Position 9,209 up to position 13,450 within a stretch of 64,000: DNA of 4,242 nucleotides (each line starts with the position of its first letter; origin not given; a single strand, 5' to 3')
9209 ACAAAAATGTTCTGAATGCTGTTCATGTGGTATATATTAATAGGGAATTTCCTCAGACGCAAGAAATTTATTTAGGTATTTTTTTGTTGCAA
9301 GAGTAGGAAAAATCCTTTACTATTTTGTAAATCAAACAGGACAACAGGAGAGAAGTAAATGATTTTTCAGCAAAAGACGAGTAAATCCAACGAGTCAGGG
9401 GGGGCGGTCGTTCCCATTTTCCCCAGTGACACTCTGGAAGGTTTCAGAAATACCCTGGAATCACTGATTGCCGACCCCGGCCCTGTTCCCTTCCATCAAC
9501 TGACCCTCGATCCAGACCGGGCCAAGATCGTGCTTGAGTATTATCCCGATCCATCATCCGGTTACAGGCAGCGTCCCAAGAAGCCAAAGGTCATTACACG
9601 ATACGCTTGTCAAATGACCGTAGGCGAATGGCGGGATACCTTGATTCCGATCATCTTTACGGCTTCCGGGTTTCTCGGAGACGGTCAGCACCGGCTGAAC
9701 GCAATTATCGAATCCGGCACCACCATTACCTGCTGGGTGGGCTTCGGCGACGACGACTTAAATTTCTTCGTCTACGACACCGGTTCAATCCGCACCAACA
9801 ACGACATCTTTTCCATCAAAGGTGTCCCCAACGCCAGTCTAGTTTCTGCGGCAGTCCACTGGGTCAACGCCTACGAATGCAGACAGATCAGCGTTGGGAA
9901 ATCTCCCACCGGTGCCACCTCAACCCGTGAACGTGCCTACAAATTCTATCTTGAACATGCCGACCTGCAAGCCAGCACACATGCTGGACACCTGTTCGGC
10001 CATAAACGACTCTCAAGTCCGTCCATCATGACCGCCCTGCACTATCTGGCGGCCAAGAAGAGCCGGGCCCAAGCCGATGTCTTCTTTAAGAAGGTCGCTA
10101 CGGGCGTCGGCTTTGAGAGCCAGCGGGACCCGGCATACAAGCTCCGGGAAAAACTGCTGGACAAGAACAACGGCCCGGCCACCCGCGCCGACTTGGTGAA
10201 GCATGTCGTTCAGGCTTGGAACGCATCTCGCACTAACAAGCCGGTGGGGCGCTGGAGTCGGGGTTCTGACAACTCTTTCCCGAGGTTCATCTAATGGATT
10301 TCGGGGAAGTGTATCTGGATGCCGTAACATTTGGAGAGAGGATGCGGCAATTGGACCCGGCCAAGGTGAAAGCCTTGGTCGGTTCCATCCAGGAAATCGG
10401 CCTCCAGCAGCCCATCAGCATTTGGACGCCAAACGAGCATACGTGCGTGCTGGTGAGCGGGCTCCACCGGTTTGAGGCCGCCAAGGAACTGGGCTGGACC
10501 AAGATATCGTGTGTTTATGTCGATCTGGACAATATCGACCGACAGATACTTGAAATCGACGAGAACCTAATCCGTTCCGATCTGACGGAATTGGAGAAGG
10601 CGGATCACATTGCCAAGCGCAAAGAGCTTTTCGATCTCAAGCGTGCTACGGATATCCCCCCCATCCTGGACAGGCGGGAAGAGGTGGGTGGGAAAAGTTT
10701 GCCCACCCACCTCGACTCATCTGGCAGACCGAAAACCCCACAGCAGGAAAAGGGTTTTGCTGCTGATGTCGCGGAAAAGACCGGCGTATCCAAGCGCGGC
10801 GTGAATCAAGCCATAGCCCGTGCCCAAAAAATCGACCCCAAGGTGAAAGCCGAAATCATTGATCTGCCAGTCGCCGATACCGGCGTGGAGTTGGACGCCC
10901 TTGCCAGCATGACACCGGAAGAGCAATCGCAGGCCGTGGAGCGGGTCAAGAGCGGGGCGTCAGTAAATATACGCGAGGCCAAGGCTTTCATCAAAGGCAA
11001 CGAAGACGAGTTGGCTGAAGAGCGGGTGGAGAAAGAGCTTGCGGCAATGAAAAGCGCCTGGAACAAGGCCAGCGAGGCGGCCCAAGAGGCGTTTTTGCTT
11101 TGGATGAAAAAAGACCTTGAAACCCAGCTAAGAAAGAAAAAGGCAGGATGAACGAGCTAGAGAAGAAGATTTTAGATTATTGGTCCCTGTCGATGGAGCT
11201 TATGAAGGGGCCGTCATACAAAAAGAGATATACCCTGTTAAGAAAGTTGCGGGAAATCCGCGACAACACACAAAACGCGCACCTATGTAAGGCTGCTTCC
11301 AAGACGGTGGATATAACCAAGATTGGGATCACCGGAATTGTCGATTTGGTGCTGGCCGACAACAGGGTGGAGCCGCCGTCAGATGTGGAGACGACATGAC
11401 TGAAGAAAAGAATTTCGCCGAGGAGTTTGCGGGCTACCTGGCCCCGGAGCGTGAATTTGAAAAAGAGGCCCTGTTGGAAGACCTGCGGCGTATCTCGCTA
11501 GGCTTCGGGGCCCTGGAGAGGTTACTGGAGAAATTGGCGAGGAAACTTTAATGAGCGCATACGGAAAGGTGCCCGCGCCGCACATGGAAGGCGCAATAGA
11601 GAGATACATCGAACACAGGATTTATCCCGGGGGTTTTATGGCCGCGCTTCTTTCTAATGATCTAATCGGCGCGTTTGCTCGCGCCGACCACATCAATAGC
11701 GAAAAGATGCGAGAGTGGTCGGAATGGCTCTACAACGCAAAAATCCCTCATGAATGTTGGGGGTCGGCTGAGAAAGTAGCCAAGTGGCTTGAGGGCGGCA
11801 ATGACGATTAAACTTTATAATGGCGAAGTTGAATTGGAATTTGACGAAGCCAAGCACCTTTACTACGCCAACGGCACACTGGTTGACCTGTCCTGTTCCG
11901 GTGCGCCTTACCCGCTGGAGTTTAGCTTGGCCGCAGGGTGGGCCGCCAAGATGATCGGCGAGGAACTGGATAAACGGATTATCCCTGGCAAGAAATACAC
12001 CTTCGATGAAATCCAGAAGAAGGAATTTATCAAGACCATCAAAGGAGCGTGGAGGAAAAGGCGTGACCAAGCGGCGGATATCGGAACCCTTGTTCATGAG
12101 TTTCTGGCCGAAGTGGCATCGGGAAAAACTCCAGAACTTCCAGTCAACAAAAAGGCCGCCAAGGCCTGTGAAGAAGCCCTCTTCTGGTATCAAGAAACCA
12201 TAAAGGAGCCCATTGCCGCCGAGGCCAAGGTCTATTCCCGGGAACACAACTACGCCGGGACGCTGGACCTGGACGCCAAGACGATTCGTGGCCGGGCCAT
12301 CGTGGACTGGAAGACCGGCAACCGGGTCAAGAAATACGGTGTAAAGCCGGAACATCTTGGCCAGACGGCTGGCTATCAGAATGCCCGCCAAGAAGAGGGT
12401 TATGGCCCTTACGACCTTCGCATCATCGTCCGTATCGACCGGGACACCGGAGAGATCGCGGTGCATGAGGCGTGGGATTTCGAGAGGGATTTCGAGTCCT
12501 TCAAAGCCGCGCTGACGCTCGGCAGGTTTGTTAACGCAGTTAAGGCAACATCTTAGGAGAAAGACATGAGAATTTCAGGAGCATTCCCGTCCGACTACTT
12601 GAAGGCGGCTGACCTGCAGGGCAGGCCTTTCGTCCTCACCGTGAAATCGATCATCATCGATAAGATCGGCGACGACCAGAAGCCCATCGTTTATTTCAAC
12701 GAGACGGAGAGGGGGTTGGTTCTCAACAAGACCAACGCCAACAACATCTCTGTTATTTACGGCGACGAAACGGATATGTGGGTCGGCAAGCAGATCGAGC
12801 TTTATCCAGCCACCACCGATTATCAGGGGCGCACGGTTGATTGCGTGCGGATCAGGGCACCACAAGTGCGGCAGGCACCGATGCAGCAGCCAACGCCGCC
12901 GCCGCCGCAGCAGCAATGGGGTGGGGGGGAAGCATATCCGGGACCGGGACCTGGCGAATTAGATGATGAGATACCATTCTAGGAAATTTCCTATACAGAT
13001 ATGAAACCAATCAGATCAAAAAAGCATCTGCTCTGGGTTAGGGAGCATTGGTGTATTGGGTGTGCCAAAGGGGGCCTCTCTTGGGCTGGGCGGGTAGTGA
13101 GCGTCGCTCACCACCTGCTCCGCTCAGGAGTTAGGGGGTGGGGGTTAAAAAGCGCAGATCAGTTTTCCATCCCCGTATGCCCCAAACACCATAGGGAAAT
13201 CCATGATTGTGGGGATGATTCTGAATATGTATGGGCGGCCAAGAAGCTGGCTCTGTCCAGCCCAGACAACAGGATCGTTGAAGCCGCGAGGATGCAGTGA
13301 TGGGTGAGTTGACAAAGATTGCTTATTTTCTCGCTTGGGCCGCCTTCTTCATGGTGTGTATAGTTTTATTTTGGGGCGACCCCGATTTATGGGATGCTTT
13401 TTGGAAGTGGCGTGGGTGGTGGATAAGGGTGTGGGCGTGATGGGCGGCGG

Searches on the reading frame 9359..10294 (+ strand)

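Call 7: search_protein_families(library=pfam, proteins=[window:9359-10294:+], max_evalue=0.01)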
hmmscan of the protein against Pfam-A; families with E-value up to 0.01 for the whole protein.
window:9359-10294:+ (311 aa): 0 families

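Call 89: search_protein_families(library=phrogs, proteins=[window:9359-10294:+], max_evalue=0.001)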
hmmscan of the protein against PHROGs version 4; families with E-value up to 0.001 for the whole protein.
window:9359-10294:+ (311 aa): 1 family
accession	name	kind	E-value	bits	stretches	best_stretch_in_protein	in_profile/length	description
phrog_5931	-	unknown function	2.2e-38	133.4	1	69-300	28-263/282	-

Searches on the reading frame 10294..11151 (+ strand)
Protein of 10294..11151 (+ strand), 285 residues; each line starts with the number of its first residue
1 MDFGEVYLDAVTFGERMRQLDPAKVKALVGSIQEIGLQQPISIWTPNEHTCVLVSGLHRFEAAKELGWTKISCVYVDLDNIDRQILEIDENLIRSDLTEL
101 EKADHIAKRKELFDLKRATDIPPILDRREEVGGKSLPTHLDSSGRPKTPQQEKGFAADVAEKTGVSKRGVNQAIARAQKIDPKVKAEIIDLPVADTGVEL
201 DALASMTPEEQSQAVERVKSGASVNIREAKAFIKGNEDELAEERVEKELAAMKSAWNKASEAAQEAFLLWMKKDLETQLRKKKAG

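Call 7: search_protein_families(library=pfam, proteins=[window:10294-11151:+], max_evalue=0.01)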
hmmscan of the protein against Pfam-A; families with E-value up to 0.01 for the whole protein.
window:10294-11151:+ (285 aa): 1 family
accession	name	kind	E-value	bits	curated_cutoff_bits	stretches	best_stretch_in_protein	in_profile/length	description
PF02195.25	ParB_N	-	1.5e-06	28.6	26.3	1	18-91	20-93/95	ParB N-terminal domain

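Call 89: search_protein_families(library=phrogs, proteins=[window:10294-11151:+], max_evalue=0.001)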
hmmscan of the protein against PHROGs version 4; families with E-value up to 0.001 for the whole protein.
window:10294-11151:+ (285 aa): 18 families
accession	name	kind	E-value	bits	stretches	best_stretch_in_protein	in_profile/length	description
phrog_3264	-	DNA, RNA and nucleotide metabolism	5.4e-41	142.3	1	6-277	52-333/337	ParB-like partition protein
phrog_4715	-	DNA, RNA and nucleotide metabolism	2.4e-26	93.3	1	18-268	164-388/630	ParB-like partition protein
phrog_21315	-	unknown function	6.9e-17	62.5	1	9-217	16-190/415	-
phrog_6218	-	DNA, RNA and nucleotide metabolism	1.6e-12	48.4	1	21-115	23-117/506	ParB-like partition protein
phrog_3951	-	unknown function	9.5e-12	46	1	18-80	37-100/301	-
phrog_12047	-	DNA, RNA and nucleotide metabolism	4.1e-10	40.7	1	11-239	8-165/301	ParB-like partition nuclease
phrog_620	-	DNA, RNA and nucleotide metabolism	1.5e-09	39.2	1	22-91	29-95/217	ParB-like partition protein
phrog_8071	-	DNA, RNA and nucleotide metabolism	2.2e-09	38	1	18-117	23-118/389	ParB-like partition protein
phrog_498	-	other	2.9e-08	33.7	1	20-94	53-126/633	DNA methyltransferase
phrog_7405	-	unknown function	3.4e-06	27.9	1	18-84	40-105/250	-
phrog_940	-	DNA, RNA and nucleotide metabolism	3.4e-06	27.5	1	15-92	19-93/388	nuclease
phrog_1033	-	DNA, RNA and nucleotide metabolism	4.6e-06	27.7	1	19-108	51-147/334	ParB-like partition protein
phrog_723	-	DNA, RNA and nucleotide metabolism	2.6e-05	25.1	1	25-80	33-91/223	ParB-like partition protein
phrog_5475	-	unknown function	4.3e-05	23.5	1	18-120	19-113/458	-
phrog_9353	-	unknown function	9.2e-05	23.4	1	18-91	27-102/245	-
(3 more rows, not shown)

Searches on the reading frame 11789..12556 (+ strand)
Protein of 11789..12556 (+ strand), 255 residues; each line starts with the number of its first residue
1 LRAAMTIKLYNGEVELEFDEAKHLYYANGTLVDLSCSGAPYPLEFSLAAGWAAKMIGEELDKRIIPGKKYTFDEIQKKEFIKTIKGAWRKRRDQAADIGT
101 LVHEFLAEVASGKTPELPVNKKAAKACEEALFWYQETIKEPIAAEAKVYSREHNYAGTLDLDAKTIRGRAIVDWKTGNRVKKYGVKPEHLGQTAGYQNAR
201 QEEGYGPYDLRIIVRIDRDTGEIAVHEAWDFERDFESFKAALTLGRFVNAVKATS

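Call 7: search_protein_families(library=pfam, proteins=[window:11789-12556:+], max_evalue=0.01)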
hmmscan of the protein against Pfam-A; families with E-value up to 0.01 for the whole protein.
window:11789-12556:+ (255 aa): 1 family
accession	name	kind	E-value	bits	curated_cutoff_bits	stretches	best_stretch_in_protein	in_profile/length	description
PF12705.13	PDDEXK_1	-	8.6e-06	26.3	22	0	89-142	26-81/247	PD-(D/E)XK nuclease superfamily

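Call 89: search_protein_families(library=phrogs, proteins=[window:11789-12556:+], max_evalue=0.001)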
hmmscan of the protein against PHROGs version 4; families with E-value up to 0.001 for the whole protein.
window:11789-12556:+ (255 aa): 4 families
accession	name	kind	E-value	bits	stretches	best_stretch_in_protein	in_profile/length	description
phrog_298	-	DNA, RNA and nucleotide metabolism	1.6e-23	84.5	1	11-227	44-237/293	exonuclease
phrog_466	-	DNA, RNA and nucleotide metabolism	2.8e-06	27.9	1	92-201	208-319/446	exonuclease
phrog_69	-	DNA, RNA and nucleotide metabolism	5.8e-05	23.3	1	84-241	110-296/501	exonuclease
phrog_1218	-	DNA, RNA and nucleotide metabolism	0.00046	20.5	0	126-199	103-184/364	exonuclease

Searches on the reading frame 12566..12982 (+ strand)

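Call 7: search_protein_families(library=pfam, proteins=[window:12566-12982:+], max_evalue=0.01)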
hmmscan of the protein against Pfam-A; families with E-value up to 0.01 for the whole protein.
window:12566-12982:+ (138 aa): 0 families

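Call 89: search_protein_families(library=phrogs, proteins=[window:12566-12982:+], max_evalue=0.001)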
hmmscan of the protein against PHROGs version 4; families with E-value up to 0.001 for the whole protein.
window:12566-12982:+ (138 aa): 2 families
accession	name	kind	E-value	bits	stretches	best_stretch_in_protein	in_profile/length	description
phrog_21613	-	unknown function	3.2e-11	44.3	1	6-118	11-130/166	-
phrog_11517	-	unknown function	1.1e-05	26.3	1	9-98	12-102/188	-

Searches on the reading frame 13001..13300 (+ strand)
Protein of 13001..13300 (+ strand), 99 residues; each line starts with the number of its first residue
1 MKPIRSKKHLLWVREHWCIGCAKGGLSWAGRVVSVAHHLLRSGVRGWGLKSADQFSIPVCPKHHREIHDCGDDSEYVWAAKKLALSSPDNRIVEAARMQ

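Call 52: search_protein_families(library=pfam, proteins=[window:13001-13300:+], max_evalue=0.01)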
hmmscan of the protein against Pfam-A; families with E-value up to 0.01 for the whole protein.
window:13001-13300:+ (99 aa): 1 family
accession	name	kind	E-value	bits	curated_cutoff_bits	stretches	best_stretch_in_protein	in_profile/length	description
PF06147.18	DUF968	-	3.1e-10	40.8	27.8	1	4-69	87-144/171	Protein of unknown function (DUF968)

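Call 89: search_protein_families(library=phrogs, proteins=[window:13001-13300:+], max_evalue=0.001)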
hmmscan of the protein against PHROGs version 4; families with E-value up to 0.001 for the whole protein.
window:13001-13300:+ (99 aa): 5 families
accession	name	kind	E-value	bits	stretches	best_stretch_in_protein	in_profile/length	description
phrog_1588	-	unknown function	1.4e-09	38.8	1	6-68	27-83/132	-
phrog_96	-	DNA, RNA and nucleotide metabolism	2.1e-09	38.1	1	5-69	248-304/334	HNH endonuclease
phrog_23141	-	unknown function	3.3e-06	28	1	32-69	4-41/71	-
phrog_28760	-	unknown function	0.0001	23.3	1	7-76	25-93/157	-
phrog_131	-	DNA, RNA and nucleotide metabolism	0.00011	23.3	1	5-67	30-91/131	HNH endonuclease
